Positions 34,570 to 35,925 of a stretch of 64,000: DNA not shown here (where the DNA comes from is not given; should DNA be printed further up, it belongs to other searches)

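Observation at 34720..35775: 351-aa island protein carries DDxxD and NSE-like motifs at terpene-synthase spacing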

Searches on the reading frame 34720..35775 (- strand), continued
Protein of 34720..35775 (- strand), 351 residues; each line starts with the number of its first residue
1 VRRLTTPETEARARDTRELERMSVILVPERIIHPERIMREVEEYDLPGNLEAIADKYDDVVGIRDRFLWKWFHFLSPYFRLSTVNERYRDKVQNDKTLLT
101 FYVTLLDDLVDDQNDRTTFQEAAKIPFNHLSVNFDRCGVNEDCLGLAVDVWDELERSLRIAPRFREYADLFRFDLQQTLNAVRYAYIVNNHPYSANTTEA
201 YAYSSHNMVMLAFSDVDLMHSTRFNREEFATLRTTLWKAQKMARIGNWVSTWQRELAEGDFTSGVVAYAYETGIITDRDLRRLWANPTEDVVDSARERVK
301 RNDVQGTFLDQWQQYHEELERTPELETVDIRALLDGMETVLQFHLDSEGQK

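Call 101: find_related_loci(query=A1, collection=viral_contigs, flank=4000)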
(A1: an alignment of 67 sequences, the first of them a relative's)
Query A1 (314 aa) in viral_contigs; peptide patterns used: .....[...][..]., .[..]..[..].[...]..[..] (x = any residue, [..] = any of these).
34 stretches matched a pattern, but none encodes a relative of the query by tblastn (E <= 1e-3).
